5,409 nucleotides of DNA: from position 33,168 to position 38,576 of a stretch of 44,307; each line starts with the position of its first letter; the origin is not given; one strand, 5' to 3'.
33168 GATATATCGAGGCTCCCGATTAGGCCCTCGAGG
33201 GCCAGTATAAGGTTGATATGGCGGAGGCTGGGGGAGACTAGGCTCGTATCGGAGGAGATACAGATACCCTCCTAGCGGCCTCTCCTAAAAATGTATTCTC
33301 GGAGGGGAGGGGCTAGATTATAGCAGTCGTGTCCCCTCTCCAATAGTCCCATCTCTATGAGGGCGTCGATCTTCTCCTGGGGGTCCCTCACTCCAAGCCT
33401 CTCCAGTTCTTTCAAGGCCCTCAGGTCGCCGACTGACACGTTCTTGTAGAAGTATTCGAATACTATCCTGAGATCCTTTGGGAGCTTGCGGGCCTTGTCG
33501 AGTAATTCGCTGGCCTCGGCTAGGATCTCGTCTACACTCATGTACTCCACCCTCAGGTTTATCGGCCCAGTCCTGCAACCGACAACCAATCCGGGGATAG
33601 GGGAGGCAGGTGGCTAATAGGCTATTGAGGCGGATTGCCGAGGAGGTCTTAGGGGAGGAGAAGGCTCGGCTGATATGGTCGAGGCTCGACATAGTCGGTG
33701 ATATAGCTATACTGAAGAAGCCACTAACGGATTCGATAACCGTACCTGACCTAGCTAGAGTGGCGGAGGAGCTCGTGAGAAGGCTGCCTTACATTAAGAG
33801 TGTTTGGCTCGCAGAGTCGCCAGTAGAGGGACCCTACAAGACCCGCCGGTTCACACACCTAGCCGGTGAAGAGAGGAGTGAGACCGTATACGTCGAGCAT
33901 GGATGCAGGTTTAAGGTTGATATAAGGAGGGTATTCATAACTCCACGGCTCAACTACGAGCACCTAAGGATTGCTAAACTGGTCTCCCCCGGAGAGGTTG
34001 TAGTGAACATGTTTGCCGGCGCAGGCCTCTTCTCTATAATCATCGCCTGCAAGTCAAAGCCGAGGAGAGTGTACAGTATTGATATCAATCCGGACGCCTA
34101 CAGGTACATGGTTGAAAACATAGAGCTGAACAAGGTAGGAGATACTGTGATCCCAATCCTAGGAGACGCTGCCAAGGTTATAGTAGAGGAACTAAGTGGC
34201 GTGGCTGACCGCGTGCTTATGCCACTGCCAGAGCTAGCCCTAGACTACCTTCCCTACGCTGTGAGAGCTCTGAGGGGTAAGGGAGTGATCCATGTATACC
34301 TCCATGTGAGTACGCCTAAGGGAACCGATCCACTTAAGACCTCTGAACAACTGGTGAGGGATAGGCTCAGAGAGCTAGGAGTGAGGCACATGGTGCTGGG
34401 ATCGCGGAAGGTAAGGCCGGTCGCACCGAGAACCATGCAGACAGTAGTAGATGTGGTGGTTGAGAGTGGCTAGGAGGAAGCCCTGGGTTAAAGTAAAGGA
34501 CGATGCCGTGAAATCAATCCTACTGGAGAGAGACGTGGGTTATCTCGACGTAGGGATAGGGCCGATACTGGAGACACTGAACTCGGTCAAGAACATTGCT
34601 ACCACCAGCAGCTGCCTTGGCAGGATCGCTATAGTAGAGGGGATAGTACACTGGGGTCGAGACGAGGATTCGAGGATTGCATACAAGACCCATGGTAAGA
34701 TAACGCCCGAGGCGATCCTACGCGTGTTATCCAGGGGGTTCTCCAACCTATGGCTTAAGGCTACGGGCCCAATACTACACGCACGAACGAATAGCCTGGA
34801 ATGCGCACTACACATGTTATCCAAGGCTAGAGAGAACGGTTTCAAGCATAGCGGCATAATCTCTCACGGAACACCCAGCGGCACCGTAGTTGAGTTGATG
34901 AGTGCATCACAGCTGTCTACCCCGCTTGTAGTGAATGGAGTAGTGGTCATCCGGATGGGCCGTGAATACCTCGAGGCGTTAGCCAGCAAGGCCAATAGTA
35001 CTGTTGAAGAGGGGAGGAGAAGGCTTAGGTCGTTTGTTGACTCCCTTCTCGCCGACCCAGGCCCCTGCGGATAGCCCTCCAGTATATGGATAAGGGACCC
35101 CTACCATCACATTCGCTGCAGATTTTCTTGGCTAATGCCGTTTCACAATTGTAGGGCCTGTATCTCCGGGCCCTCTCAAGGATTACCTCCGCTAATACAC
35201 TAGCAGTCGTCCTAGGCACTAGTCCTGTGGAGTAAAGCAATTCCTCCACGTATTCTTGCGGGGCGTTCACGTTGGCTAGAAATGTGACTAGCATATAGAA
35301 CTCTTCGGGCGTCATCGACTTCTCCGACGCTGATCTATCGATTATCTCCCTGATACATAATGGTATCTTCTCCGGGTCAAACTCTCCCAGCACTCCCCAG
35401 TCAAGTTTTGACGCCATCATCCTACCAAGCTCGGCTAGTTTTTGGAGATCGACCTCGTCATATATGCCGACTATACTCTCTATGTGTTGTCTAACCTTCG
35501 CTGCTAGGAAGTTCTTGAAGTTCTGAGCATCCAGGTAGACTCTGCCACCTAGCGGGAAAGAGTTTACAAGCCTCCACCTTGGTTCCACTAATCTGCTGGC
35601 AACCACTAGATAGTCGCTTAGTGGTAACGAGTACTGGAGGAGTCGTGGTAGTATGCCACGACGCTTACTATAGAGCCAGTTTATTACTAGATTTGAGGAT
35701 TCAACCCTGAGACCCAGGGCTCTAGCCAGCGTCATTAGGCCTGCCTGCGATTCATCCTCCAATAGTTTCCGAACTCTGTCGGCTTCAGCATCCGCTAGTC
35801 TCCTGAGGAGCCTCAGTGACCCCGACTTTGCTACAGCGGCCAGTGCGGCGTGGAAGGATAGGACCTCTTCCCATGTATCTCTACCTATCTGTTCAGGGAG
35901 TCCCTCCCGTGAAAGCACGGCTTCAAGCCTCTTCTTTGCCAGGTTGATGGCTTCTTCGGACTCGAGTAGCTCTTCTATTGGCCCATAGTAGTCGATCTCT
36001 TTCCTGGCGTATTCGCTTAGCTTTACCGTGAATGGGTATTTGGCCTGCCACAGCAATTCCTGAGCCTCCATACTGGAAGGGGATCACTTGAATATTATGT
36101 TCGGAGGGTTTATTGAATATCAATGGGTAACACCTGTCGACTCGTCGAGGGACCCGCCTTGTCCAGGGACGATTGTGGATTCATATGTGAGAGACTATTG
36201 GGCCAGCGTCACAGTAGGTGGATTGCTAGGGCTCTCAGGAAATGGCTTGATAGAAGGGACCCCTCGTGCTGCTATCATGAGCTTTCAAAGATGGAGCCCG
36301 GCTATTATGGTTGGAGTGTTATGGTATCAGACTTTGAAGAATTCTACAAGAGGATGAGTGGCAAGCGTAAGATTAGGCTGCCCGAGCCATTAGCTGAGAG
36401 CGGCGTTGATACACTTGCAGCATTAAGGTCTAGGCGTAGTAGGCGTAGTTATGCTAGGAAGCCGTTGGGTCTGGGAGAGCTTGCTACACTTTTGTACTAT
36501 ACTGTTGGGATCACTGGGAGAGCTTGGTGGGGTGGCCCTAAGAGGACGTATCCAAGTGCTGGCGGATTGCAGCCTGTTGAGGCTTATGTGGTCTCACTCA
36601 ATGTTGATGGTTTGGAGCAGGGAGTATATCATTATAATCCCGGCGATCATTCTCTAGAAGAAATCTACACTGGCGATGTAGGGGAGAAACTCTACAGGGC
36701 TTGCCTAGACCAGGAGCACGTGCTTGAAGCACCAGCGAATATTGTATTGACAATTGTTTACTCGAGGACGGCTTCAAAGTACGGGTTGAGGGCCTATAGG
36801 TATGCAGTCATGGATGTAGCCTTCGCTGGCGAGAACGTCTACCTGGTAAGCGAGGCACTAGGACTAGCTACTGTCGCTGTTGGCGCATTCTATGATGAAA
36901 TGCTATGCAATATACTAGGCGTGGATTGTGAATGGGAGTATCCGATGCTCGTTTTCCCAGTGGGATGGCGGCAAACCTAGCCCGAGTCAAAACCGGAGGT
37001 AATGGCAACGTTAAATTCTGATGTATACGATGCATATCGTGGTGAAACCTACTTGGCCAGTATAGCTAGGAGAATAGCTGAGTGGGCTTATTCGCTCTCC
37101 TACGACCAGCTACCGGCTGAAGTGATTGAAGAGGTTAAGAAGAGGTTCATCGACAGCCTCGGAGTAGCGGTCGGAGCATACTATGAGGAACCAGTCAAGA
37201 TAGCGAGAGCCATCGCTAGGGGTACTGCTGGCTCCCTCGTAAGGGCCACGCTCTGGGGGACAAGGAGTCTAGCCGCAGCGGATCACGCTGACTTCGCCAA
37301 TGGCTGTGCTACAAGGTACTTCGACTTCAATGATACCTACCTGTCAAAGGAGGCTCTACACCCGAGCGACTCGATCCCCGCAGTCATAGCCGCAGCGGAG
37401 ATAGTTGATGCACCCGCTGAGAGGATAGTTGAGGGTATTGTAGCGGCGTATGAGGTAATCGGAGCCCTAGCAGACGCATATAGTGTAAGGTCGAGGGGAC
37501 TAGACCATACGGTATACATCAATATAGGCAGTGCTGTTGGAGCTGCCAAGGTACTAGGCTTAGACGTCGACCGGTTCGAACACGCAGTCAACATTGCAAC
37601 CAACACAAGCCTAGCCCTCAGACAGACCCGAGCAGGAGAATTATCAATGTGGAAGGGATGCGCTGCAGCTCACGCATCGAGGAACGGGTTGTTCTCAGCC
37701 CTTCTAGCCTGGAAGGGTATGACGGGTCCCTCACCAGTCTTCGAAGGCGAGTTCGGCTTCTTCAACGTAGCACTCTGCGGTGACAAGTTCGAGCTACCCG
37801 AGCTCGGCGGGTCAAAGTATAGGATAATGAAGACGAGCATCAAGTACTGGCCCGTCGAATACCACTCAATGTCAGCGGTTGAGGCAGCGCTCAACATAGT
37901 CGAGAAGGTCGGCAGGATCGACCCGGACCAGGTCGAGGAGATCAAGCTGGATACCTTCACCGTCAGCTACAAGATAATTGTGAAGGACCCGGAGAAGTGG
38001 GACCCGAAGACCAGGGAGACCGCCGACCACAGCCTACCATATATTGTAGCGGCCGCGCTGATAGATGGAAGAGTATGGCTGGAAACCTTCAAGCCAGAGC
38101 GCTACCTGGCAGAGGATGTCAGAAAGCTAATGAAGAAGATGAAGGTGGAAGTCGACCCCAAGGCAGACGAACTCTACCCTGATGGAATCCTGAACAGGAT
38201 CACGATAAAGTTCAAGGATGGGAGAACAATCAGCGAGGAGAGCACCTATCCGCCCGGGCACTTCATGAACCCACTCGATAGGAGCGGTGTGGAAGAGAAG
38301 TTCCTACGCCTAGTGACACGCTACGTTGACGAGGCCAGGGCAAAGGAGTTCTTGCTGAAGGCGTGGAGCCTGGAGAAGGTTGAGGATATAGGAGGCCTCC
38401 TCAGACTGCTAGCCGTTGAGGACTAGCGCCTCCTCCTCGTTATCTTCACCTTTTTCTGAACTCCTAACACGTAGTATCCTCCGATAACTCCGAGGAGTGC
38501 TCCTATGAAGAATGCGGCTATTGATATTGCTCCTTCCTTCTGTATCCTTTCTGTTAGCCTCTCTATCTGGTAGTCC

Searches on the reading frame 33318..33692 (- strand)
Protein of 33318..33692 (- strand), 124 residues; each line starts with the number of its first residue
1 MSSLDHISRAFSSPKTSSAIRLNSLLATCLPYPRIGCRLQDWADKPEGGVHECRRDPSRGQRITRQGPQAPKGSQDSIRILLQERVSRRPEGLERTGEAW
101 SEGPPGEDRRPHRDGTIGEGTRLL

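Call 58: search_protein_families(library=pfam, proteins=[window:33318-33692:-])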
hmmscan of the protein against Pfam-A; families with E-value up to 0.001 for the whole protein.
window:33318-33692:- (124 aa): 0 families

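Call 60: search_protein_families(library=ncbifam, proteins=[window:33318-33692:-], max_evalue=0.01)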
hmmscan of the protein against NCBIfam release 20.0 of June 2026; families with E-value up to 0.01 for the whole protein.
window:33318-33692:- (124 aa): 0 families

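Call 73: search_solved_structures(query=window:33318-33692:-, max_evalue=1)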
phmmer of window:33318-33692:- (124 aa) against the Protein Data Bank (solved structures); distinct sequences matched with E-value up to 1: 0.

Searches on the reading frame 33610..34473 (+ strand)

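Call 58: search_protein_families(library=pfam, proteins=[window:33610-34473:+])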
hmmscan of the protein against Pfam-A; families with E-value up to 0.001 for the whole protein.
window:33610-34473:+ (287 aa): 4 families
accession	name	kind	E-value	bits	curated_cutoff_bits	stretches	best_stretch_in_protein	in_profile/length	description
PF02475.24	TRM5-TYW2_MTfase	-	9.4e-49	166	28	1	92-232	1-138/164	TRM5/TYW2 methyltransferase domain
PF25133.1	TYW2_N_2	-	4.7e-07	30.3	27.7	1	6-88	1-78/79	TYW2 N-terminal domain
PF02005.22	TRM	-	6.8e-06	26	27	1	100-193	27-116/376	N2,N2-dimethylguanosine tRNA methyltransferase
PF09445.16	Methyltransf_15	-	0.00011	22.2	22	1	129-213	2-86/165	RNA cap guanine-N2 methyltransferase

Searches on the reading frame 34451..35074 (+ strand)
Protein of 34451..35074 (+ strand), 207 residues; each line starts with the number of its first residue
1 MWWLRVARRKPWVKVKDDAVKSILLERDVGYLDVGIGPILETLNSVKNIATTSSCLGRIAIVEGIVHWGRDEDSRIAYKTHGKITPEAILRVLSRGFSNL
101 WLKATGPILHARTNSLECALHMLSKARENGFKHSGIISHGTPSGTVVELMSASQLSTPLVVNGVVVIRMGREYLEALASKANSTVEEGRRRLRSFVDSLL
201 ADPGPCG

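Call 58: search_protein_families(library=pfam, proteins=[window:34451-35074:+])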
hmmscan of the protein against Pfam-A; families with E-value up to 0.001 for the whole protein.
window:34451-35074:+ (207 aa): 1 family
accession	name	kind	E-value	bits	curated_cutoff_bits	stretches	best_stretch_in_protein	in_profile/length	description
PF02676.19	TYW3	-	1.2e-31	110.1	27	1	27-199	18-209/211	Methyltransferase TYW3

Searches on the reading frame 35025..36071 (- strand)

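Call 58: search_protein_families(library=pfam, proteins=[window:35025-36071:-])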
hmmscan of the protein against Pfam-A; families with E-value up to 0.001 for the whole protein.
window:35025-36071:- (348 aa): 1 family
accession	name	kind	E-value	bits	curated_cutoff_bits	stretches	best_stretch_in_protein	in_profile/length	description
PF04104.19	DNA_primase_lrg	-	4.8e-06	26.5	22.4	1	146-281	2-153/266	Eukaryotic and archaeal DNA primase, large subunit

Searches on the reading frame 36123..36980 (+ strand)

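Call 58: search_protein_families(library=pfam, proteins=[window:36123-36980:+])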
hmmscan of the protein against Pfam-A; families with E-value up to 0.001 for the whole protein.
window:36123-36980:+ (285 aa): 1 family
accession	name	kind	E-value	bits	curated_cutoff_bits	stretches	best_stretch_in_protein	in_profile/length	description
PF00881.29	Nitroreductase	-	1.2e-23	84.5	23.5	1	101-282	1-167/167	Nitroreductase family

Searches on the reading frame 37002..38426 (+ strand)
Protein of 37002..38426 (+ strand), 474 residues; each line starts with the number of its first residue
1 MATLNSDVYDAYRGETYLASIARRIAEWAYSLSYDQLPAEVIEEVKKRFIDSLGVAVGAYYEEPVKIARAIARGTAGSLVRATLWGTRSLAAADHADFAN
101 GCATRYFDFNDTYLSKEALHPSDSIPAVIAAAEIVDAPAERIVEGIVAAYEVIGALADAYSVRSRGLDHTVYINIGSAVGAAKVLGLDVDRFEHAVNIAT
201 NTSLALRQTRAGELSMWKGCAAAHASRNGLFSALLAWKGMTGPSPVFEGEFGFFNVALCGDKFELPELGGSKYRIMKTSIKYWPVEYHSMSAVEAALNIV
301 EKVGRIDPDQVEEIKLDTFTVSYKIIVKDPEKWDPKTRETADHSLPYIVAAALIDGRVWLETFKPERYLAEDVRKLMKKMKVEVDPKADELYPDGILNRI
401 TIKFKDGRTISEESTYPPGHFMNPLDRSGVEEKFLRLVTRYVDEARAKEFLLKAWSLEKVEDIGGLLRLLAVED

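Call 58: search_protein_families(library=pfam, proteins=[window:37002-38426:+])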
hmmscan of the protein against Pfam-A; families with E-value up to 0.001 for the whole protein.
window:37002-38426:+ (474 aa): 2 families
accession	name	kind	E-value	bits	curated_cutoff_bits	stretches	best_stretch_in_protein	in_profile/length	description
PF03972.19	MmgE_PrpD_N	-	3.4e-76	256.1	32.1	1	23-265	1-243/244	MmgE/PrpD N-terminal domain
PF19305.4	MmgE_PrpD_C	-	1.1e-45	155.9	32.1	1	283-455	1-169/173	MmgE/PrpD C-terminal domain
